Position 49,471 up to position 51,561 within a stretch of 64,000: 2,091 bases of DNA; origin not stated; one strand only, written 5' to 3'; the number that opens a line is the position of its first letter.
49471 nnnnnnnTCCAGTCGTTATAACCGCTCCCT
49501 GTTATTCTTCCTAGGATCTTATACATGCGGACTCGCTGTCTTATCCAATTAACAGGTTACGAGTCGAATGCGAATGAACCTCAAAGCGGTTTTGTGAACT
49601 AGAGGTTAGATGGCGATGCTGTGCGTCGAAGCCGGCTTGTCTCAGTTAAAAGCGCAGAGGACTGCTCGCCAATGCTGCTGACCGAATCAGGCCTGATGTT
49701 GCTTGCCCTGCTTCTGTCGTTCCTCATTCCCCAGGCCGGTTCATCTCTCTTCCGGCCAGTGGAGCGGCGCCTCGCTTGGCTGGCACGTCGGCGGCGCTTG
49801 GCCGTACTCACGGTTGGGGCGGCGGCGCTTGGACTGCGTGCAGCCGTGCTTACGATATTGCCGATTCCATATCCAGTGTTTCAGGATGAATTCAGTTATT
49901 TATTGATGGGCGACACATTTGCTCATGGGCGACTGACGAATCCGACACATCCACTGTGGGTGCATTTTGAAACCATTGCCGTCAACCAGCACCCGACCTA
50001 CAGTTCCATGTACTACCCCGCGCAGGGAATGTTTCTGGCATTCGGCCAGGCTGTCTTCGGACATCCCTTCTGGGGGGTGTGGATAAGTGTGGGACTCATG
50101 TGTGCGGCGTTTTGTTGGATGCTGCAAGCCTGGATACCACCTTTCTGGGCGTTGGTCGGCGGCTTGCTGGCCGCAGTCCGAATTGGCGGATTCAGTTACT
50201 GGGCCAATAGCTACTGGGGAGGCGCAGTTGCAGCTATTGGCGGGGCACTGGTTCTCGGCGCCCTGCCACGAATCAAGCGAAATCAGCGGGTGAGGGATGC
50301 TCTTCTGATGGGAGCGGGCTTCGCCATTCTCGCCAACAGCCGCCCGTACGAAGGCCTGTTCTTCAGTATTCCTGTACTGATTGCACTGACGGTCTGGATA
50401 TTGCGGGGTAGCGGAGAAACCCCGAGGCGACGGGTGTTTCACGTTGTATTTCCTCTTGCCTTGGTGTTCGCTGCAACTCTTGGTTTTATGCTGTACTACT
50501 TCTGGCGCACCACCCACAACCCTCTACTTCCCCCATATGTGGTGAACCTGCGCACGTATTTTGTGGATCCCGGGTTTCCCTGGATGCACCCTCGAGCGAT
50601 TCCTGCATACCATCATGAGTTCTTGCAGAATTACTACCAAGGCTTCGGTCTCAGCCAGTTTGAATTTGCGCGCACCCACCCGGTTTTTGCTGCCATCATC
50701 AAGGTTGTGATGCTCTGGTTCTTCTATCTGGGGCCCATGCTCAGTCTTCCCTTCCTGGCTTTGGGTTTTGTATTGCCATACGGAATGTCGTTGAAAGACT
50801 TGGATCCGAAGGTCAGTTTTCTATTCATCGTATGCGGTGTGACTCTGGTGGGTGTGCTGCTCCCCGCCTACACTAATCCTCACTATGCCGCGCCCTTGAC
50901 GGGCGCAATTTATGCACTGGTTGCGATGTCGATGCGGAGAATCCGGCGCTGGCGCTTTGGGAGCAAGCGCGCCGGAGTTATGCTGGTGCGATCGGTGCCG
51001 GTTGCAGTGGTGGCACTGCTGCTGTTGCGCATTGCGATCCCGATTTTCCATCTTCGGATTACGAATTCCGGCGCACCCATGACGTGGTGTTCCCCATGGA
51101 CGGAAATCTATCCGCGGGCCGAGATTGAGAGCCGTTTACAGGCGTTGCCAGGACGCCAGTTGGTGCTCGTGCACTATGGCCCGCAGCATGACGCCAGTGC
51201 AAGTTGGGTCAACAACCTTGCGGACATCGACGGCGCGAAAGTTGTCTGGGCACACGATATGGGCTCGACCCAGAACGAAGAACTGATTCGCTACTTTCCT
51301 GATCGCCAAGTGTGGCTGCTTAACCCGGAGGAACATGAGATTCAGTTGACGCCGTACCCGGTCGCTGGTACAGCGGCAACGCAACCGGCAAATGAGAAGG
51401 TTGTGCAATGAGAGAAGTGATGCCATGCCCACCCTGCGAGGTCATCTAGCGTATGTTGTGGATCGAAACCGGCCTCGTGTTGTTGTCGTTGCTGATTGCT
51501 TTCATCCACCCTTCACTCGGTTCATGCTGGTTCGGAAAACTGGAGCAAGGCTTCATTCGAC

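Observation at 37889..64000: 26-kb locus packed with GT-C-like membrane proteins plus two polyprenyl-phosphate GT2s: an expanded Gtr/Arn-type periplasmic glycosylation system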

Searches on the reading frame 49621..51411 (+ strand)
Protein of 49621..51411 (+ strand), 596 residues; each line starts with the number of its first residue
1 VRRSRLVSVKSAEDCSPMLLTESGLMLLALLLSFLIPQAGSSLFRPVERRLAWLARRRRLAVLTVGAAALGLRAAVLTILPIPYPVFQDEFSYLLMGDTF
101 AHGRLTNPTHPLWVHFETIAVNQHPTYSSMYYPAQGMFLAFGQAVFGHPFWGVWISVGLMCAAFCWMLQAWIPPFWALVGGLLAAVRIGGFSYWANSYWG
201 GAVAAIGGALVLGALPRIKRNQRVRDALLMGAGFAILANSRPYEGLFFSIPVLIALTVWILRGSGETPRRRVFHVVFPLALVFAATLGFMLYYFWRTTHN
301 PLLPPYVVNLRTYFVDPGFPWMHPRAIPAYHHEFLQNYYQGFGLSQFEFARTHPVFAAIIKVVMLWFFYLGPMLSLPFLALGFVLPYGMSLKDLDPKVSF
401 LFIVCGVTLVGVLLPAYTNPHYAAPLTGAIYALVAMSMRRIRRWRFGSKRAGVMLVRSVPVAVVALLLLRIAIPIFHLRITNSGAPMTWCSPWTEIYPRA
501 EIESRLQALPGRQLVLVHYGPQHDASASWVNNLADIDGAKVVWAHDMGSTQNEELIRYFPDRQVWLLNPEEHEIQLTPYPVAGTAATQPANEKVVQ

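Call 4: search_protein_families(library=pfam, proteins=[window:49621-51411:+], max_evalue=0.01)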
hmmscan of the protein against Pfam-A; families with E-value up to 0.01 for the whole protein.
window:49621-51411:+ (596 aa): 0 families

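Call 11: search_protein_families(library=ncbifam, proteins=[window:49621-51411:+], max_evalue=0.01)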
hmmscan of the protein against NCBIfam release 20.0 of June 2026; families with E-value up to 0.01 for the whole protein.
window:49621-51411:+ (596 aa): 0 families

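Call 12: search_solved_structures(query=window:49621-51411:+, max_evalue=10)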
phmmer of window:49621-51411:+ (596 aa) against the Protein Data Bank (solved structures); distinct sequences matched with E-value up to 10: 3.
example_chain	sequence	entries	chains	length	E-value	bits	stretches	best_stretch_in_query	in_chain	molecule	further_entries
8z0f_A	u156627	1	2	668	1.5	10.3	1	253-341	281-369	ATP-binding cassette sub-family D member 3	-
8z9x_B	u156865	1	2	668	1.5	10.3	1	253-341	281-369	ATP-binding cassette sub-family D member 3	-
9ngj_B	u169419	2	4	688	1.5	10.3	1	253-341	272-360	ATP-binding cassette sub-family D member 3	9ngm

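Call 15: find_homologous_proteins(query=window:49621-51411:+, max_evalue=0.001)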
Query window:49621-51411:+ (596 aa): 7608 proteins with E <= 0.001 among 8000 candidates; the best 120 are listed.
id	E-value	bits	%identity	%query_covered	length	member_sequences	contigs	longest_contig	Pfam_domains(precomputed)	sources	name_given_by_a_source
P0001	0.0e+0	1327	100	97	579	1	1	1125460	-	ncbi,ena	-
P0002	5.2e-280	948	71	97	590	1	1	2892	-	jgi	jgi:hypothetical protein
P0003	2.9e-279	946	72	94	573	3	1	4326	-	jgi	-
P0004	3.6e-278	942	72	94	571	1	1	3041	-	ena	-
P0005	6.7e-277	938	70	97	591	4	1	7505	-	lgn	-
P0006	1.8e-272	923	70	95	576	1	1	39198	-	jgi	jgi:hypothetical protein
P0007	5.4e-270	915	69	94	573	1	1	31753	-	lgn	-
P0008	1.7e-269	914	67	97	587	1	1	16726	-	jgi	jgi:hypothetical protein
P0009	4.7e-265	899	70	94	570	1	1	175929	-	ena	-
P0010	2.0e-259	880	66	96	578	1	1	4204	-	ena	-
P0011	6.4e-252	856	63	96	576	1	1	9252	-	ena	-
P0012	6.9e-251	852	62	96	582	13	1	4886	-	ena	-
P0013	2.1e-250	850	86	72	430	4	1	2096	-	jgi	jgi:hypothetical protein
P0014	3.6e-244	830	64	94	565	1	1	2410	-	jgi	jgi:hypothetical protein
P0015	6.1e-244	829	62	97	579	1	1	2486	-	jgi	jgi:hypothetical protein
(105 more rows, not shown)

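Call 18: find_encoding_contigs(protein=P0001, flank=10000, max_places=3)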
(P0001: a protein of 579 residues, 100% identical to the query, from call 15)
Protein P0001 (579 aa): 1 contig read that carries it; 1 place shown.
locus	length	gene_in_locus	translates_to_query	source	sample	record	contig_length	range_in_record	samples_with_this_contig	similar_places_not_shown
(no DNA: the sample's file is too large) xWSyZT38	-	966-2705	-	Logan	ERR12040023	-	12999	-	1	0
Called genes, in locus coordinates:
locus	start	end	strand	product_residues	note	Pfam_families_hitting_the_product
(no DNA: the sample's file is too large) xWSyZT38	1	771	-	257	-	?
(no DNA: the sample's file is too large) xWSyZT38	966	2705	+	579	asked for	-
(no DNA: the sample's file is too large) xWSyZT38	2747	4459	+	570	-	-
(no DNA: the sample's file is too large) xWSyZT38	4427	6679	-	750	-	PF01564:Spermine_synth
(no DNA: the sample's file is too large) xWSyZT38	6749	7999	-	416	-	PF09594:GT87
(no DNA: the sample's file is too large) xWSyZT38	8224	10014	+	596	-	-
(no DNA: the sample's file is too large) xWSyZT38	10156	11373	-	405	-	PF00535:Glycos_transf_2, PF13641:Glyco_tranf_2_3 (weak), PF26629:GT2_TM_C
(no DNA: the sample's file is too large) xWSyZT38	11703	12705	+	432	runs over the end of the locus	?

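Call 27: search_protein_representatives(protein=window:49672-51411:+)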
Query: 579 residues. Proteins with E-value up to 0.001 (for the whole library): 6222; up to 1e-10: 4558; up to 1e-30: 2276. The best 150 are listed.
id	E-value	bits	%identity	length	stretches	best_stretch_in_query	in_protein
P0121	5.9e-181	619.4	53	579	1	1-563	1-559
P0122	2.4e-169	581.1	50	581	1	4-566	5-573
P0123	2.2e-167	574.6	51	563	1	8-562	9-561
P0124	2.7e-158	544.5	49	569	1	1-563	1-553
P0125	3.7e-157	540.8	45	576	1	1-564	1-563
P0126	4.4e-156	537.3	47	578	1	1-564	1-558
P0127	2.3e-154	531.6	46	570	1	1-568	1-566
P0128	9.5e-152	522.9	49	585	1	14-573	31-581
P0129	3.0e-150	518.0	47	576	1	6-565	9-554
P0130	1.0e-140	486.5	47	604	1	3-563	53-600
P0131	1.3e-140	486.1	47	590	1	1-565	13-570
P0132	3.4e-140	484.8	47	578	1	8-572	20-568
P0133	1.5e-137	476.0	45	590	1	2-566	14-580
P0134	2.6e-136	472.0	43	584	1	2-573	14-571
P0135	4.0e-136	471.4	44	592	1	10-567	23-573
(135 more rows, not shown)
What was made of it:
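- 49672..51411 (+): P2: intact P-family copy (GT-C fold, no Pfam family). This copy was modelled. 6222 50%-identity clusters at E<=1e-3 (call 27).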

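Call 31: find_related_loci(query=window:49672-51411:+, collection=genome_contigs, flank=10000)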
Query window:49672-51411:+ (579 aa) in genome_contigs; peptide patterns used: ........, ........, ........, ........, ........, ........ (x = any residue, [..] = any of these).
81 stretches matched a pattern; 36 encode a relative of the query (tblastn E <= 1e-3); 36 distinct loci.
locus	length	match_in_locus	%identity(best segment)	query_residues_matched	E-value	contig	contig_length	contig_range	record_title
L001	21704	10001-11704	53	1-572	0e+0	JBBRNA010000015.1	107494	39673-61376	MAG: Terriglobales bacterium isolate La1_metabat2.107 LA1C_B2.107_k141_1137439L_107494_cov_52.4437, whole genome shotgun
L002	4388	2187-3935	51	2-577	3e-167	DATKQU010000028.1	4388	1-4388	MAG TPA_asm: Terriglobia bacterium isolate SMAG_U14010 k141_1256186, whole genome shotgun sequence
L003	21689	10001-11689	49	1-562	2e-158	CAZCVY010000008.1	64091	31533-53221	MAG TPA_asm: uncultured Acidobacteriota bacterium isolate binchicken_co3_110 genome assembly, contig: NODE_1232_length_6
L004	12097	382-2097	48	1-575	1e-155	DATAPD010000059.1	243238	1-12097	MAG TPA_asm: Terriglobales bacterium isolate SMAG_U7062 k141_9127376, whole genome shotgun sequence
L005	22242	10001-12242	50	5-564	2e-149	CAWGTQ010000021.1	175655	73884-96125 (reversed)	MAG: uncultured Acidobacteriota bacterium isolate MFD05580.bin.2.5 genome assembly, contig: contig_28361, whole genome s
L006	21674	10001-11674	49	5-562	1e-145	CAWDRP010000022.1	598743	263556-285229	MAG: uncultured Acidobacteriota bacterium isolate MFD04492.bin.1.1 genome assembly, contig: contig_9239, whole genome sh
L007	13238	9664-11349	48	1-563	4e-151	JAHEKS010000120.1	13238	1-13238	MAG: Acidobacteria bacterium isolate Ww59 NODE_10011_length_13238_cov_2.606084, whole genome shotgun sequence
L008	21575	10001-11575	46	22-562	6e-142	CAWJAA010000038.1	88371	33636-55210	MAG: Terriglobia bacterium isolate MFD05942.bin.3.550 genome assembly, contig: contig_69278, whole genome shotgun sequen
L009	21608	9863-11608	49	5-579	3e-140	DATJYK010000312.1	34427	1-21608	MAG TPA_asm: Terriglobia bacterium isolate SMAG_U15150 k141_3361068, whole genome shotgun sequence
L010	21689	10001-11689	44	1-571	8e-140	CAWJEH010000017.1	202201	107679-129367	MAG: Terriglobia bacterium isolate MFD09603.bin.2.240 genome assembly, contig: contig_23191, whole genome shotgun sequen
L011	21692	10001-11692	42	1-574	6e-139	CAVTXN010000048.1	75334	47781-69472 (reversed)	MAG: Terriglobia bacterium isolate MFD09603.bin.2.160 genome assembly, contig: contig_80359, whole genome shotgun sequen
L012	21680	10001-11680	48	5-576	1e-136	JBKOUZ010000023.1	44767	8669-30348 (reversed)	MAG: Acidobacteriota bacterium isolate GM_HAYS_MAG_00006 GM_HAYS_000000613974, whole genome shotgun sequence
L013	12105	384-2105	44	1-579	5e-136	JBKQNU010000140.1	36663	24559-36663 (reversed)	MAG: Terracidiphilus sp. isolate LASCr2D2E2F__bin_48 LASCr2D2E2F_000000371924, whole genome shotgun sequence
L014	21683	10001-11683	43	1-569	3e-132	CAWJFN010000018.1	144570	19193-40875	MAG: uncultured Acidobacteriaceae bacterium isolate MFD09603.bin.2.53 genome assembly, contig: contig_9407, whole genome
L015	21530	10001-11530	47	37-564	5e-136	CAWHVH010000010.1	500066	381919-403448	MAG: Terriglobia bacterium isolate MFD06435.bin.1.230 genome assembly, contig: contig_57233, whole genome shotgun sequen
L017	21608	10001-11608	46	20-570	5e-130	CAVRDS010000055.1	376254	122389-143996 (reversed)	MAG: uncultured Acidobacteriota bacterium isolate MFD03323.bin.2.88 genome assembly, contig: contig_26285, whole genome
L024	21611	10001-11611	50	20-574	3e-153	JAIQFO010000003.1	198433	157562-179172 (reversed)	MAG: Terriglobia bacterium isolate SRVP_8 SR-VP_26_10_2019_C_20cm_scaffold_117, whole genome shotgun sequence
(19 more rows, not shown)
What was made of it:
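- Tried and rejected: The single-protein scan worked (call 31).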

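Call 36: search_protein_families(library=pfam, proteins=[L024:7691-9349:+, L024:9189-9851:+, L024:15204-16223:-, L024:16233-17102:-, L024:18174-19844:+, L024:19795-21558:+, L024:2896-4449:-, L024:36-1826:-, L024:5468-6439:+, L017:15401-17107:+], max_evalue=0.01)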
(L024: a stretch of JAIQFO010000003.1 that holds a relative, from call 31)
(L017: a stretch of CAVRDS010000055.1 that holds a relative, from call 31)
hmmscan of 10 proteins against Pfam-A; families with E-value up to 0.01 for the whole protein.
L024:7691-9349:+ (552 aa): 0 families

L024:9189-9851:+ (220 aa): 0 families

L024:15204-16223:- (339 aa): 7 families
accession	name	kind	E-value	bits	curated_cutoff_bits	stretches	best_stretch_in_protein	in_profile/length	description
PF01370.27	Epimerase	-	6.5e-53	180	20.9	1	7-248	1-240/240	NAD dependent epimerase/dehydratase family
PF16363.11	GDP_Man_Dehyd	-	2.1e-52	179.1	27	1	8-269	1-277/332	GDP-mannose 4,6 dehydratase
PF01073.25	3Beta_HSD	-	4.7e-15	55.8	22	1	8-232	1-226/280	3-beta hydroxysteroid dehydrogenase/isomerase family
PF07993.18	NAD_binding_4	-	4.2e-14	52.8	20.1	1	68-191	83-215/258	Male sterility protein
PF02719.21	Polysacc_synt_2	-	5.4e-14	52.5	20.2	1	8-260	2-241/293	Polysaccharide biosynthesis protein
PF04321.23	RmlD_sub_bind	-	6.4e-07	29.2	27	1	5-269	1-234/287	RmlD substrate binding domain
PF08659.16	KR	-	0.0028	18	22.6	1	6-38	2-34/180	KR domain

L024:16233-17102:- (289 aa): 3 families
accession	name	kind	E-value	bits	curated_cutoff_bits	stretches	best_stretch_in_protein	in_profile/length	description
PF00535.33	Glycos_transf_2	-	2e-31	109.6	23.3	1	52-227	1-166/168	Glycosyl transferase family 2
PF10111.15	Glyco_tranf_2_2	-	8.7e-05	22.6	27.3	1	52-162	1-102/276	Glycosyltransferase like family 2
PF13641.12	Glyco_tranf_2_3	-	0.0037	17.7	27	0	49-181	1-126/230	Glycosyltransferase like family 2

L024:18174-19844:+ (556 aa): 1 family
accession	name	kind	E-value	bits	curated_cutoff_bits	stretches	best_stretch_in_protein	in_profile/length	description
PF09594.16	GT87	-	6.8e-23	82.1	25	1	222-464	1-233/237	Glycosyltransferase family 87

L024:19795-21558:+ (587 aa): 1 family
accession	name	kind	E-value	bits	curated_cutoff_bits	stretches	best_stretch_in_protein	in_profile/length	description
PF13231.12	PMT_2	-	1.4e-09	38.8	26.1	1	111-262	4-153/160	Dolichyl-phosphate-mannose-protein mannosyltransferase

L024:2896-4449:- (517 aa): 11 families
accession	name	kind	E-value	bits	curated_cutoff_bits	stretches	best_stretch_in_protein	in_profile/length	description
PF00158.32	Sigma54_activat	-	3.1e-66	222.6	20.2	1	176-342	1-167/168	Sigma-54 interaction domain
PF25601.1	AAA_lid_14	-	9.2e-26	89.9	27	1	348-426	1-78/87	AAA+ ATPase lid domain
PF14532.12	Sigma54_activ_2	-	2.2e-20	73.8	25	1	177-347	1-138/138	Sigma-54 interaction domain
PF00072.30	Response_reg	-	1.1e-08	35.6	30.2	1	35-147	1-109/111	Response regulator receiver domain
PF02954.25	HTH_8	-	2.4e-07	30.8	22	1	445-474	7-36/42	Bacterial regulatory protein, Fis family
PF00004.35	AAA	-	1.1e-05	26.3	21.2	1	200-321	1-112/131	ATPase family associated with various cellular activities (AAA)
PF07728.20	AAA_5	-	1.4e-05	25.5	22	1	200-319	2-124/139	AAA domain (dynein-related subfamily)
PF13191.12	AAA_16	-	0.00021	22.3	32.6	1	176-263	2-97/167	AAA ATPase domain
PF07724.20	AAA_2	-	0.00063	20.3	27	1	199-328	5-135/166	AAA domain (Cdc48 subfamily)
PF01078.27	Mg_chelatase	-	0.0054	16.6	20.3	0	199-225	24-50/207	Magnesium chelatase, subunit ChlI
PF13245.12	AAA_19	-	0.0057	17.3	25.1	0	199-295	13-117/134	AAA domain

L024:36-1826:- (596 aa): 1 family
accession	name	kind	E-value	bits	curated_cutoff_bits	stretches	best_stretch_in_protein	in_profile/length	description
PF13400.11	Tad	-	1.6e-06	28.8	22.3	1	41-89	1-47/47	Putative Flp pilus-assembly TadE/G-like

L024:5468-6439:+ (323 aa): 1 family
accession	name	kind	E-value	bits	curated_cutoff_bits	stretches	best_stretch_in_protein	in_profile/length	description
PF12705.13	PDDEXK_1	-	8.3e-13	49.3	22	1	25-239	2-229/247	PD-(D/E)XK nuclease superfamily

L017:15401-17107:+ (568 aa): 1 family
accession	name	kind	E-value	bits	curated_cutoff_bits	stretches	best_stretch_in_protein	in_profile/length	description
PF13231.12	PMT_2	-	9.1e-07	29.7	26.1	1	94-222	4-132/160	Dolichyl-phosphate-mannose-protein mannosyltransferase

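Call 41: predict_structure(alignment_id=A1)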
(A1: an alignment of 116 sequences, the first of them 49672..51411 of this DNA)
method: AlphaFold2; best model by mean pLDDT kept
length: 579 residues; sequences in the alignment: 116
mean_pLDDT: 94.2   pTM: 0.93
mean pLDDT of the five models: 94.2, 93.6, 93.5, 93.4, 93.3
residues with pLDDT >= 90: 511; 70-90: 44; 50-70: 18; < 50: 6
segments of 3 or more residues with pLDDT < 50: none
pLDDT, mean of each block of 10 residues (from residue 1): 94 97 96 98 98 96 92 97 98 98 98 98 98 98 98 98 97 92 96 98 97 99 98 98 91 97 98 99 98 98 97 97 95 98 96 96 84 77 97 97 96 98 94 96 97 93 74 76 96 98 93 97 98 97 98 89 75 49
secondary structure, 60 per line:
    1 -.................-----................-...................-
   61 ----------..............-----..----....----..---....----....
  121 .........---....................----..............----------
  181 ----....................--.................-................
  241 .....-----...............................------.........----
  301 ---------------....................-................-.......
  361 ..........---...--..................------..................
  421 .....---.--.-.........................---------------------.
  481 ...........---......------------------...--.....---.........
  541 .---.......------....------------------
elements in order: H2-18 H24-39 H41-59 H71-84 H96-99 E109-112 H117-129 H133-152 H157-170 H185-204 H207-223 H225-245 H251-281 H288-296 H316-335 H337-352 H354-370 H379-396 H403-425 H434-458 H480-491 E495-500 E524-528 H532-541 E545-551 E558-561
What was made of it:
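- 49672..51411 (+): AlphaFold pLDDT 94.2 and pTM 0.93 (call 41).
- On GT-C fold glycosyltransferase superfamily (applied to the P family): AlphaFold pLDDT 94.2 (call 41).
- P family: the model has pLDDT 94.2 (call 41).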

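Call 44: fold_search(model_id=the predicted structure, library=pdb)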
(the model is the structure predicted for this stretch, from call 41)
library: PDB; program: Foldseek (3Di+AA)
matches with E <= 10: 426; with E <= 0.001: 25
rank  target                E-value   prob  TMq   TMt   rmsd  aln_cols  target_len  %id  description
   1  6c26_A                8.7e-06  1.00  0.42  0.38  13.1       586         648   13  The Cryo-EM structure of a eukaryotic oligosaccharyl transferase complex (released 2018-01-31)
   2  7oci_F                9.9e-06  1.00  0.44  0.41  12.7       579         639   13  Cryo-EM structure of yeast Ost6p containing oligosaccharyltransferase complex (released 2022-02-16)
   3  8if8_B                3.5e-05  1.00  0.37  0.36  13.4       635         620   12  Arabinosyltransferase AftA (released 2023-05-31)
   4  6ftg_5                3.8e-05  1.00  0.39  0.36  15.2       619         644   12  Subtomogram average of OST-containing ribosome-translocon complexes from canine rough microsomal membranes (released 2018-03-21)
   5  5gmy_A                4.3e-05  1.00  0.45  0.33  13.2       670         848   10  Crystal structure of the Archaeoglobus fulgidus oligosaccharyltransferase (O29867_ARCFU) tethered with an acceptor pep (released 2017-02-01)
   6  5ogl_A                4.3e-05  1.00  0.43  0.36  11.5       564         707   10  Structure of bacterial oligosaccharyltransferase PglB in complex with an acceptor peptide and an lipid-linked oligosac (released 2017-10-25)
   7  8if8_C                4.3e-05  1.00  0.41  0.40  13.6       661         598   13  Arabinosyltransferase AftA (released 2023-05-31)
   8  8age_A                4.5e-05  1.00  0.43  0.39  13.2       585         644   11  Structure of yeast oligosaccharylransferase complex with acceptor peptide bound (released 2022-12-07)
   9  8agc_A                4.9e-05  1.00  0.45  0.39   9.5       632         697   12  Structure of yeast oligosaccharylransferase complex with lipid-linked oligosaccharide and non-acceptor peptide bound (released 2022-12-07)
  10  7e9s_A                4.9e-05  1.00  0.40  0.29  15.7       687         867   10  Archaeal oligosaccharyltransferase AglB from Archaeoglobus fulgidus in complex with an inhibitory peptide and a dolich (released 2021-09-08)
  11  9i5k_A                6.0e-05  1.00  0.43  0.50  10.8       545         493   12  Structure of the Chaetomium thermophilum Pmt4 homodimer (C2 symmetry) (released 2025-12-24)
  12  6ezn_F                6.3e-05  1.00  0.41  0.37  13.9       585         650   13  Cryo-EM structure of the yeast oligosaccharyltransferase (OST) complex (released 2018-01-17)
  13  6gxc_A                6.6e-05  1.00  0.43  0.36  11.6       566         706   10  Bacterial oligosaccharyltransferase PglB in complex with an inhibitory peptide and a reactive lipid-linked oligosaccha (released 2018-11-14)
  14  3wak                  8.2e-05  1.00  0.38  0.28  15.5       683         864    9  Crystal structure of the Archaeoglobus fulgidus oligosaccharyltransferase (O29867_ARCFU) in the apo form (released 2013-10-30)
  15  5ezm                  1.3e-04  1.00  0.49  0.52  10.5       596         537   13  Crystal Structure of ArnT from Cupriavidus metallidurans in the apo state (released 2016-02-17)
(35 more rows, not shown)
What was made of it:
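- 49672..51411 (+): Foldseek: the 37 best hits are all GT-C or PIGU (call 44).
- Its 37 best PDB hits are all GT-C (STT3, PglB, AglB, AftA, ArnT, Pmt4, ALG9/12, DPY19, Emb) apart from PIGU of the GPI transamidase (9ub7_B), with probability 0.99-1.0 and TM-score 0.29-0.49 (call 44).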

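Call 64: search_solved_structures(query=A4, max_evalue=10)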
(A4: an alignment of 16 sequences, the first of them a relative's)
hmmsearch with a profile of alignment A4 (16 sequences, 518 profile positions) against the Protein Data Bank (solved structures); distinct sequences matched with E-value up to 10: 1.
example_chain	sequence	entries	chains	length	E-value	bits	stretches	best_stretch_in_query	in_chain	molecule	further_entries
7zc6_G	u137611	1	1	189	2.7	9.5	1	208-247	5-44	RnfG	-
